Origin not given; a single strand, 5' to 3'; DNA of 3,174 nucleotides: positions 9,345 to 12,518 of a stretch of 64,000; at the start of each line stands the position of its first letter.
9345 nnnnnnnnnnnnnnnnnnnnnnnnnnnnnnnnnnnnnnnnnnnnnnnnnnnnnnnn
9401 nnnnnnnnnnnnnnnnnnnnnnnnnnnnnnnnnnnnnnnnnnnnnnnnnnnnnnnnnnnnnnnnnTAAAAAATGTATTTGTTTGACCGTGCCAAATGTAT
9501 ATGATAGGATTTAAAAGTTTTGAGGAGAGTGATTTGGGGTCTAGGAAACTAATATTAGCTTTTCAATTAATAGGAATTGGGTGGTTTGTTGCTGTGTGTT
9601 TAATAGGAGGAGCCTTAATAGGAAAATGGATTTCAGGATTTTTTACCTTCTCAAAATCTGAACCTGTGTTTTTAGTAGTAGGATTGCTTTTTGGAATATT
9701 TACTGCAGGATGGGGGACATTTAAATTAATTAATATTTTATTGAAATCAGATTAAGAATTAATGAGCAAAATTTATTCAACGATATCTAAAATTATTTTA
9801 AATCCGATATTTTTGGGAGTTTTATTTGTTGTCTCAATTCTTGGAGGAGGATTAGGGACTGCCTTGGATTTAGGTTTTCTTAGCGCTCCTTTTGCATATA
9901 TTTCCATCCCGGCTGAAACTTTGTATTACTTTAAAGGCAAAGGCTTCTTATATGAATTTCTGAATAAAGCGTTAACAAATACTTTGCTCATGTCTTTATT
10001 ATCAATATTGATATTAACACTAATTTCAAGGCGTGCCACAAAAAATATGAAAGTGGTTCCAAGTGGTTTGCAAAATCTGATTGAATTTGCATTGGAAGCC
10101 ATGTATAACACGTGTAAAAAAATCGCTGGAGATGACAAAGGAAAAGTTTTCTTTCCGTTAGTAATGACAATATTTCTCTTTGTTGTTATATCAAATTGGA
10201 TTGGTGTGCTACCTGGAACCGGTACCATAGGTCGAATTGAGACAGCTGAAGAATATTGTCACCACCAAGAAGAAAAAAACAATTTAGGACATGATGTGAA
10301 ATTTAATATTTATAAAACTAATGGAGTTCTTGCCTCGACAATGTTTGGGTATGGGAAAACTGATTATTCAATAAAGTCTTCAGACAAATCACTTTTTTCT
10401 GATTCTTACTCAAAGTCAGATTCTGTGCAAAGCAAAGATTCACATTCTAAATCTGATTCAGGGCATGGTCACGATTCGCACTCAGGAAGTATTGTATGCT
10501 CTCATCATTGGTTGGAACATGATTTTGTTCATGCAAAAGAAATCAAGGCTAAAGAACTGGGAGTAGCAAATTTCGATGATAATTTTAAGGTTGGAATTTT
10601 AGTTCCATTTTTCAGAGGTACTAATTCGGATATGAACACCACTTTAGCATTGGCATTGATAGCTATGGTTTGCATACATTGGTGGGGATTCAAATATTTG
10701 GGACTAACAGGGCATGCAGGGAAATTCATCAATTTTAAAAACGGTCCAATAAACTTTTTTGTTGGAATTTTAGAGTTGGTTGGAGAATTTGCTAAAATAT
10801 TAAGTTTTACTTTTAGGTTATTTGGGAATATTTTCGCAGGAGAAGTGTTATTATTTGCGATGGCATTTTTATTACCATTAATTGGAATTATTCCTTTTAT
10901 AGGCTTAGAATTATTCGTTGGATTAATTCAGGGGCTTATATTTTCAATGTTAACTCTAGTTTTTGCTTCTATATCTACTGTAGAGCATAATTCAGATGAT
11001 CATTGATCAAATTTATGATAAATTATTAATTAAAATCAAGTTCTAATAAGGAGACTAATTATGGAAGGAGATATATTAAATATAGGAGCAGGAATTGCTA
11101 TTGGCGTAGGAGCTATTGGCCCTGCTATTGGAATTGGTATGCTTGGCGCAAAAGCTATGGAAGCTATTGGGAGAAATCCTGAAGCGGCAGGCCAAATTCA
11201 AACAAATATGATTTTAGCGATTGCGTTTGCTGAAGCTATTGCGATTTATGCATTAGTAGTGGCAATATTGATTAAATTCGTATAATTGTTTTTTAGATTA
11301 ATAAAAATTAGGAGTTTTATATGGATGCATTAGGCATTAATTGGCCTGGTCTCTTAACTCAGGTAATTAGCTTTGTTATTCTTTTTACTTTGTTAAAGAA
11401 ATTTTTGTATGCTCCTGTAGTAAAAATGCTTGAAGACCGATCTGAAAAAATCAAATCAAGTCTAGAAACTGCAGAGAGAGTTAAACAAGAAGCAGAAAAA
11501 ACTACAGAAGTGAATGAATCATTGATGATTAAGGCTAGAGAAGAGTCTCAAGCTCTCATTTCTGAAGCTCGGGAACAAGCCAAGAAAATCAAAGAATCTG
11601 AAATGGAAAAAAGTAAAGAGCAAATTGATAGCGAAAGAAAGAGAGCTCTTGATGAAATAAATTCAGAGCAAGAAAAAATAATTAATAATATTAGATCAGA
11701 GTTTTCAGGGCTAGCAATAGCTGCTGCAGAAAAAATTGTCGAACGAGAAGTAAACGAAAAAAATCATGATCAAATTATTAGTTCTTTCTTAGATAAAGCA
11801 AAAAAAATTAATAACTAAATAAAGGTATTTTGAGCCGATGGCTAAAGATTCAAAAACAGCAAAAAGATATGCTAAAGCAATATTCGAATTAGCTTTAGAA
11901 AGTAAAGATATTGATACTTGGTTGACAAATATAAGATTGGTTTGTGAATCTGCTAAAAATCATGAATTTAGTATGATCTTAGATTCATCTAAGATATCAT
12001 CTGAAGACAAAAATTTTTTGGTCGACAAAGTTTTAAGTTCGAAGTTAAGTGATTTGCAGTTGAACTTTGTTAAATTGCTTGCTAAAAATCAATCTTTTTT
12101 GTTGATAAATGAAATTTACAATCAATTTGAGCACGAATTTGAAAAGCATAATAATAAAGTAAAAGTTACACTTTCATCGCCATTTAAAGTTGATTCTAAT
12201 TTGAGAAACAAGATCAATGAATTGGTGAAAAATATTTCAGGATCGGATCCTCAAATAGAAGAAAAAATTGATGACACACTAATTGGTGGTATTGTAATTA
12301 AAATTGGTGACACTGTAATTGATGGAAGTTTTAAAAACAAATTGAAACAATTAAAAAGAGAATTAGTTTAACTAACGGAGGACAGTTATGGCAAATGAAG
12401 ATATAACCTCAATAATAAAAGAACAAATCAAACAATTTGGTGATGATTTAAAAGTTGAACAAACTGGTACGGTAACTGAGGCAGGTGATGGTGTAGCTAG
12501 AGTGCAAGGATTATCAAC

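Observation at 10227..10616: Insertion of about 130 aa, with a His/Ser/Asp-rich core, in ATP synthase subunit a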

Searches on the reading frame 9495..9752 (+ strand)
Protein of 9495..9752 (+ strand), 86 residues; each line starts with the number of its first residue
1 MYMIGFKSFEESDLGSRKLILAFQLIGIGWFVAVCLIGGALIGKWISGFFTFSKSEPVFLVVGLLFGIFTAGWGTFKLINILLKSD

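Call 4: search_protein_families(library=pfam, proteins=[window:9495-9752:+], max_evalue=0.01)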
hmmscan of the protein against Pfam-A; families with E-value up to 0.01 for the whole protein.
window:9495-9752:+ (86 aa): 1 family
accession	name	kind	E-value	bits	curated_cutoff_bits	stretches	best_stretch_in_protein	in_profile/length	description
PF09527.15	ATPase_gene1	-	9.9e-07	29.2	26.6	1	24-77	3-53/54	Putative F0F1-ATPase subunit Ca2+/Mg2+ transporter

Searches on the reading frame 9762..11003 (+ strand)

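Call 4: search_protein_families(library=pfam, proteins=[window:9762-11003:+], max_evalue=0.01)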
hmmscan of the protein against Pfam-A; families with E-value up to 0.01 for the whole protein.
window:9762-11003:+ (414 aa): 1 family
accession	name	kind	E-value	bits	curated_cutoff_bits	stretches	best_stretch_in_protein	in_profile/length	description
PF00119.25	ATP-synt_A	-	5.6e-42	144.5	33.9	2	280-402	77-216/217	ATP synthase A chain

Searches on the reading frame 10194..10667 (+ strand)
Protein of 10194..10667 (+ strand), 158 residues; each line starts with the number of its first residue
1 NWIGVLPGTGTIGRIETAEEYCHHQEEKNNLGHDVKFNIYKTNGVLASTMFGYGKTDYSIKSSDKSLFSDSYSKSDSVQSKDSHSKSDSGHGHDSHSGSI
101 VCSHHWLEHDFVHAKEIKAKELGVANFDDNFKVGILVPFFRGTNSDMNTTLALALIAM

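Call 32: search_solved_structures(query=window:10194-10667:+, max_evalue=10, show_alignments=2)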
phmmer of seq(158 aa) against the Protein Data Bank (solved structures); distinct sequences matched with E-value up to 10: 5.
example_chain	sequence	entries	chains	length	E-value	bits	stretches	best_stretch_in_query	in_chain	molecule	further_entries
4pjr_A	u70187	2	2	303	0.0019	21.7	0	5-39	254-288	Pentatricopeptide repeat protein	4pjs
4wsl_A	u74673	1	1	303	0.002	21.6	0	5-38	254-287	Pentatricopeptide repeat protein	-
5orq_A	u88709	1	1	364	0.004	20.6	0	5-38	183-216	cPPR-Telo1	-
5orm_A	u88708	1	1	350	0.0093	19.5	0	5-38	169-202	cPPR-Telo1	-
9itj_T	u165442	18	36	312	0.13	15.8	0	1-20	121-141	ATP synthase subunit a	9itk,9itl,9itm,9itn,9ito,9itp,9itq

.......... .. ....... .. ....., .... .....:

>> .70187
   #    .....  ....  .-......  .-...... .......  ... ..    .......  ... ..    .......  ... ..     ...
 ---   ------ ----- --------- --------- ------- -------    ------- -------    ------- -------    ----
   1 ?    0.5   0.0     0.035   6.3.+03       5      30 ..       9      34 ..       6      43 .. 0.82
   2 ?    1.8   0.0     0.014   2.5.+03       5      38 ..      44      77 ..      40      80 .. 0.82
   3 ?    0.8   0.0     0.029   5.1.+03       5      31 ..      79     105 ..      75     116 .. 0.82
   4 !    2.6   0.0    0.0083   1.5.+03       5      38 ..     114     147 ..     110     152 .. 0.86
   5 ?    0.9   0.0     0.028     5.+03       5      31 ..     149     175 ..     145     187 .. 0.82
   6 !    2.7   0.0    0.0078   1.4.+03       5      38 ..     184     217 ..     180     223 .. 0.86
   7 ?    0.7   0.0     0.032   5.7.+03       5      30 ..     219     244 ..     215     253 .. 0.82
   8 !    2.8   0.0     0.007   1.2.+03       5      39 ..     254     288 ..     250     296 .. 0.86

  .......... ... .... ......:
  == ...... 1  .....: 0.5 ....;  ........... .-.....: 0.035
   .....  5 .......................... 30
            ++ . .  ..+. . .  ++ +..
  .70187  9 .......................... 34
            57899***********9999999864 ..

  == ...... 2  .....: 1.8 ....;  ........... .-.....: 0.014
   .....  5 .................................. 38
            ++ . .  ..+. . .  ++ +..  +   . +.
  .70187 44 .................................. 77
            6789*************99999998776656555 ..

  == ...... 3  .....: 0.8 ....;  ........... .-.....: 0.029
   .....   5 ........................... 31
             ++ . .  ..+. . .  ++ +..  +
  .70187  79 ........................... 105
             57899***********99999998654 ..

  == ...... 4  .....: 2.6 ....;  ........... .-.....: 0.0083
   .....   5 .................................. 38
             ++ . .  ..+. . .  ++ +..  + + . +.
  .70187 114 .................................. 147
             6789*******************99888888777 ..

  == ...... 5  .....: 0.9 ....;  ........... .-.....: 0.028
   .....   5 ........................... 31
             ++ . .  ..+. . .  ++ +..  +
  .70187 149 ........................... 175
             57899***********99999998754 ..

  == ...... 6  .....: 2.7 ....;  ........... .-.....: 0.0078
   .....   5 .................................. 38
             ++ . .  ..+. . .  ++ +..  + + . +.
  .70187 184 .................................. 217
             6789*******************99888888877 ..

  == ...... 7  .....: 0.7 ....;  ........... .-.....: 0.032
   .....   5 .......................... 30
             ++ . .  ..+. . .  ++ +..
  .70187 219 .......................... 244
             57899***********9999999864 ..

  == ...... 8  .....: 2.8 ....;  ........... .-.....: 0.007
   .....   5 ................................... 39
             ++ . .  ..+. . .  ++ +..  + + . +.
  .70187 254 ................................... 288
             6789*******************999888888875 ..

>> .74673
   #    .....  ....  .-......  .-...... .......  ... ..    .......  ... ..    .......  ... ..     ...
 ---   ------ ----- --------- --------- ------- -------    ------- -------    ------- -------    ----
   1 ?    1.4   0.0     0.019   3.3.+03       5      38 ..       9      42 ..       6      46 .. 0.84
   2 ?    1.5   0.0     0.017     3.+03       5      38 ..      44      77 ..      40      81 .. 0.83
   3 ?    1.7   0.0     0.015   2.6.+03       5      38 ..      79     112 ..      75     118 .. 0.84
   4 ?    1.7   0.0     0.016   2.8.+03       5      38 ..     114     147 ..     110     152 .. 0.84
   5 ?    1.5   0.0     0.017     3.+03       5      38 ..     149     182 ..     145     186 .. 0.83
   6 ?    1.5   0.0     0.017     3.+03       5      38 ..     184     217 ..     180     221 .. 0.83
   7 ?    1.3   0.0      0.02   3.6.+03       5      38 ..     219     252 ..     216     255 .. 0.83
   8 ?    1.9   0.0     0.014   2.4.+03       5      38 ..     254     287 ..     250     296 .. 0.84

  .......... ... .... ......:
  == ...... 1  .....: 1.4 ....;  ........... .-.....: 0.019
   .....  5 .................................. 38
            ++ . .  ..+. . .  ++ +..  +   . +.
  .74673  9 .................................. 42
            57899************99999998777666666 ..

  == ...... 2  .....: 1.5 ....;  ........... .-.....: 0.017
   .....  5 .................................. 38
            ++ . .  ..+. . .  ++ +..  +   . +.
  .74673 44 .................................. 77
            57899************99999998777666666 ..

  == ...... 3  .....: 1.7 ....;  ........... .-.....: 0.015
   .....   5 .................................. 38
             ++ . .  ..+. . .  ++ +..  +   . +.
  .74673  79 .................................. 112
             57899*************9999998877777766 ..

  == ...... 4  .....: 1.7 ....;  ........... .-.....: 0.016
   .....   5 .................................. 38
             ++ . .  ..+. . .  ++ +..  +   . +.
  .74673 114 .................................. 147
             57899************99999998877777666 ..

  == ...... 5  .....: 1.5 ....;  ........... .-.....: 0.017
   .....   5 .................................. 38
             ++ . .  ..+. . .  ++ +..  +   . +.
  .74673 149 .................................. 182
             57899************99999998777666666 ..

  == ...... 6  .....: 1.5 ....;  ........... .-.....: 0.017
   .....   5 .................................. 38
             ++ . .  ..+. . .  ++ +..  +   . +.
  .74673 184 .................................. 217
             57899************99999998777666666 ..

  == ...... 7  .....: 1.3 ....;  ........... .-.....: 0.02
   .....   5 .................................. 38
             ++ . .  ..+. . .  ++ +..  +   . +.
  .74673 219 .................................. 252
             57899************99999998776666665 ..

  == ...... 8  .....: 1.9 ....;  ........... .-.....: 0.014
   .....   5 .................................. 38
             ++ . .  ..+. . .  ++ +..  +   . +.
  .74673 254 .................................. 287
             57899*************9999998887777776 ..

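Call 43: search_protein_representatives(protein=window:10218-10622:+)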
Query: 135 residues. Proteins with E-value up to 0.001 (for the whole library): 4; up to 1e-10: 3; up to 1e-30: 1. The best 4 are listed.
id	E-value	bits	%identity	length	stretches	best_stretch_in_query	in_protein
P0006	2.3e-40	154.3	71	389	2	1-61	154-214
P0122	1.3e-28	116.3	82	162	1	42-135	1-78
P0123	2.1e-17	80.0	63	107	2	19-61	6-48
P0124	3.2e-09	53.5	82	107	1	1-33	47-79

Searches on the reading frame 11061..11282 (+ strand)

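Call 59: search_protein_families(library=pfam, proteins=[window:11061-11282:+], max_evalue=0.001)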
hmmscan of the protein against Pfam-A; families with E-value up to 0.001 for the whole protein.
window:11061-11282:+ (74 aa): 1 family
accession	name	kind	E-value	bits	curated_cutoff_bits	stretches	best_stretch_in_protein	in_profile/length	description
PF00137.26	ATP-synt_C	-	7.5e-20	71.4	24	1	8-71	1-60/60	ATP synthase subunit C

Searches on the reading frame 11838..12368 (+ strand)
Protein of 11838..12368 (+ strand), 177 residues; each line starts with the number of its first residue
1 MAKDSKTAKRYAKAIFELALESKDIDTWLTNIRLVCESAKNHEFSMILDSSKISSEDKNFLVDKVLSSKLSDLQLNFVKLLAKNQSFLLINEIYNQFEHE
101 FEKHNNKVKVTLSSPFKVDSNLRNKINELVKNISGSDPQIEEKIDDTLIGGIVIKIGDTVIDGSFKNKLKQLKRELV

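Call 25: search_solved_structures(query=window:11838-12368:+, show_alignments=2)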
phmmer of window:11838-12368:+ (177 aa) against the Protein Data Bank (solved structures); distinct sequences matched with E-value up to 0.001: 27.
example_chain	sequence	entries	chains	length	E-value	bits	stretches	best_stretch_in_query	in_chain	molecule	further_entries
7p2y_d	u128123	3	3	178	4.5e-19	72.2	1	7-176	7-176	ATP synthase subunit delta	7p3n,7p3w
6n2y_I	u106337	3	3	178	5.5e-17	65.4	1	7-177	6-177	ATP synthase subunit delta | Bacillus PS3 ATP synthase subunit delta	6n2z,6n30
9o19_W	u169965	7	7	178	5.1e-16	62.2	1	3-174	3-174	ATP synthase subunit delta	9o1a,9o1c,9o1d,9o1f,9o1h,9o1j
5t4o_L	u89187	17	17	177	8.5e-14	55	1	7-173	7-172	ATP synthase subunit delta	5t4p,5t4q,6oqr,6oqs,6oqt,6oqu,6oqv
8dbq_W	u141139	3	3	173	1.1e-13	54.6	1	7-173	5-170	ATP synthase subunit delta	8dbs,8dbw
9b0x_O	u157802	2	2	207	4.6e-11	46.1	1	10-172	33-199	ATP synthase subunit OSCP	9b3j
6tmh_G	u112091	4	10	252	1.5e-10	44.5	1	9-176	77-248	Oligomycin sensitivity conferring protein (OSCP)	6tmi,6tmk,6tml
2wss_S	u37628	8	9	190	2e-10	44.1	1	10-175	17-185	ATP SYNTHASE SUBUNIT O, MITOCHONDRIAL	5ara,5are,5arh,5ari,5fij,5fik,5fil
6b8h_O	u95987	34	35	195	2.5e-10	43.8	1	10-175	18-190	ATP synthase subunit 5, mitochondrial | ATP synthase subunit 5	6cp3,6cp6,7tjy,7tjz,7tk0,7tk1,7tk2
6yy0_S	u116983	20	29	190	3.7e-10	43.2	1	10-175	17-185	ATP synthase subunit O, mitochondrial | ATP synthase peripheral stalk subunit OSCP, mitochondrial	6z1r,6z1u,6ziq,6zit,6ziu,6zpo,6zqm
9vpb_AS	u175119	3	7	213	5.4e-10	42.6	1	10-175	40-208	ATP synthase peripheral stalk subunit OSCP, mitochondrial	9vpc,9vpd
6fkf_d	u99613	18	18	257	6.7e-10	42.4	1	6-175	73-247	ATP synthase delta chain, chloroplastic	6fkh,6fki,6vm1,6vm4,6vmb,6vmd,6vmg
5lqx_U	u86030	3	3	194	7e-10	42.3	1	10-174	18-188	ATP synthase OSCP subunit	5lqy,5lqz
8f29_Y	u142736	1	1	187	7.1e-10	42.3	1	10-174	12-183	ATP synthase subunit 5, mitochondrial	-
6tt7_J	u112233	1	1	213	1.3e-09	41.4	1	10-175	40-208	ATP synthase peripheral stalk subunit OSCP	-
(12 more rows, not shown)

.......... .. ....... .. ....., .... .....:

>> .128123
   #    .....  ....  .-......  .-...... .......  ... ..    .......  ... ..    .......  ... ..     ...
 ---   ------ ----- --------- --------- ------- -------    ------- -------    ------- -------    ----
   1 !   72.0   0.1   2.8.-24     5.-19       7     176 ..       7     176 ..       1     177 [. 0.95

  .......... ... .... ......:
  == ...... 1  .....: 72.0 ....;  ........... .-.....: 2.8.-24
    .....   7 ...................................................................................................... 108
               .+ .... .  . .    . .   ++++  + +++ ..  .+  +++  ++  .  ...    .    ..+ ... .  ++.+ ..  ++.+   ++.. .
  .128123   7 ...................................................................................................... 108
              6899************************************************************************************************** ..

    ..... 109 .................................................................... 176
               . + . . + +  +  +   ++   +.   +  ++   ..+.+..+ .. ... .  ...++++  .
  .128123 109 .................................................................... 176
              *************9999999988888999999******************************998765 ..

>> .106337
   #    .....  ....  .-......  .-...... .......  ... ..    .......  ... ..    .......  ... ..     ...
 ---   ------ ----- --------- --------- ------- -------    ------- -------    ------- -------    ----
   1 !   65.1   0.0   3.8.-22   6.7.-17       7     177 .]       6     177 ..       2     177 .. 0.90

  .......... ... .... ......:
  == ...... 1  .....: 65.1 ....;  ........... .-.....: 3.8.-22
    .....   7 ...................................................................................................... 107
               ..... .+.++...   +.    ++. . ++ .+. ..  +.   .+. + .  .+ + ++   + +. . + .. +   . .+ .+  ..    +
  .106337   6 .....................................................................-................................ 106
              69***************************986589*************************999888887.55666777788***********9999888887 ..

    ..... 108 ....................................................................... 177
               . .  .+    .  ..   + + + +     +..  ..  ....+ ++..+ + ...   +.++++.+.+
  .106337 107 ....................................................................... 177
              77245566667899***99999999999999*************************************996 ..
